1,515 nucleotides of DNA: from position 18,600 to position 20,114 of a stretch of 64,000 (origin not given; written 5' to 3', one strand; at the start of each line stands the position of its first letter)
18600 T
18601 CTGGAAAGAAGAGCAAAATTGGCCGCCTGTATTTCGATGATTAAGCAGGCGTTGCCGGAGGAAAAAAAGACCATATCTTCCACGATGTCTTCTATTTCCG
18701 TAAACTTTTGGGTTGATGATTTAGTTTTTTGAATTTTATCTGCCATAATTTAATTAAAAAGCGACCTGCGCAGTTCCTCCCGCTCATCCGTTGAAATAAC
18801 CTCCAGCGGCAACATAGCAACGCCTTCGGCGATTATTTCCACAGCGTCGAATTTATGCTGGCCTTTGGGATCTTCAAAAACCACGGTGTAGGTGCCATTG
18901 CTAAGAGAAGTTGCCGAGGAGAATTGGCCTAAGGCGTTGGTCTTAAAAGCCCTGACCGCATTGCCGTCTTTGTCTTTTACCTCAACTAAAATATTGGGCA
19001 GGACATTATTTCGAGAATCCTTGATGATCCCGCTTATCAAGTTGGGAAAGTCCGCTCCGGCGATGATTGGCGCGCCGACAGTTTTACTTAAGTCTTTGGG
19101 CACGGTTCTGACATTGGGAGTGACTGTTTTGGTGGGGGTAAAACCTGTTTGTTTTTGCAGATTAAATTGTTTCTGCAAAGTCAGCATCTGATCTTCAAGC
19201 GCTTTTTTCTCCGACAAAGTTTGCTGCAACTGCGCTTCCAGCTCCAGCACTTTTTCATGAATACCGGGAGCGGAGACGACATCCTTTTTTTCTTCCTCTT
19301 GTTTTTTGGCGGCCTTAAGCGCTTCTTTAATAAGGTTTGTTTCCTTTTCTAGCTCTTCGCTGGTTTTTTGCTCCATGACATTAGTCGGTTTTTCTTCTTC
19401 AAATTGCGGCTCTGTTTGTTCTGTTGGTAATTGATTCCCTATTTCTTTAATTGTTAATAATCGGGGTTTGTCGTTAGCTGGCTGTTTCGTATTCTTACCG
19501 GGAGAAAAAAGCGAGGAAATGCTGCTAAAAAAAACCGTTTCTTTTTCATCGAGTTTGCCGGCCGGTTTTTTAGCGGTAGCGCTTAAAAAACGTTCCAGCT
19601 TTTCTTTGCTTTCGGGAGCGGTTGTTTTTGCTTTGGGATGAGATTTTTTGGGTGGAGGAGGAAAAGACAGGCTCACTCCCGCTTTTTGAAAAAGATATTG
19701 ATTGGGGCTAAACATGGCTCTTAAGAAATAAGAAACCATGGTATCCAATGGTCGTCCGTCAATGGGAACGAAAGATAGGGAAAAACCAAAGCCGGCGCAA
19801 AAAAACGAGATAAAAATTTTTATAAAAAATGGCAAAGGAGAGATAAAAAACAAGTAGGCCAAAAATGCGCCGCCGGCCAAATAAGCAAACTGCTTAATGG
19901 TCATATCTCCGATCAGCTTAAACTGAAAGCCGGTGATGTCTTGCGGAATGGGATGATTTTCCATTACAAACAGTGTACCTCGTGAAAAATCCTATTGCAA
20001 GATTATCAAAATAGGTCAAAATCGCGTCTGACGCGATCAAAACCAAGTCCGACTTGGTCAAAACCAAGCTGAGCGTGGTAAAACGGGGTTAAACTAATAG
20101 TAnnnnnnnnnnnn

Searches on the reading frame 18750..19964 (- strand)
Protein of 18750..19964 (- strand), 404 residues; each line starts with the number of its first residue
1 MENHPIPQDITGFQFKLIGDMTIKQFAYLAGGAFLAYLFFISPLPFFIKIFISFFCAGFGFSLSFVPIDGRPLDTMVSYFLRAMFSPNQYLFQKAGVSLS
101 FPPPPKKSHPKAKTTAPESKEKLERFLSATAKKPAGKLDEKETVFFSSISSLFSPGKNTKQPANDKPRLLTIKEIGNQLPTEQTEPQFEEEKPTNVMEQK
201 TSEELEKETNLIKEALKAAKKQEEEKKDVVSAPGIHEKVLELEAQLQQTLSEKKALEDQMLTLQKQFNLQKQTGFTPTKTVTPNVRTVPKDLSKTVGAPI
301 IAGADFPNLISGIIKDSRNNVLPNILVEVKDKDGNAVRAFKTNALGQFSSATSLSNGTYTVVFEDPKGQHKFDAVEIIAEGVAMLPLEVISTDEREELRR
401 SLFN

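Call 9: search_protein_families(library=pfam, proteins=[window:18750-19964:-], max_evalue=0.01)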
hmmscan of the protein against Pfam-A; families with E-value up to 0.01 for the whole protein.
window:18750-19964:- (404 aa): 4 families
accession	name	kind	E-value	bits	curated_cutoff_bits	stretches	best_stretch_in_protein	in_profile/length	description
PF12666.12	PrgI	-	1.6e-08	35.4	27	1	5-91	1-90/91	PrgI family protein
PF13620.12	CarboxypepD_reg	-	4.9e-08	33.6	32.3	1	310-368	2-59/82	Carboxypeptidase regulatory-like domain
PF17210.9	SdrD_B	-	3.7e-05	24.3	29.7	1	314-369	16-70/112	SdrD B-like domain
PF02369.22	Big_1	-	0.0062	17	34.9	0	308-363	19-78/93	Bacterial Ig-like domain (group 1)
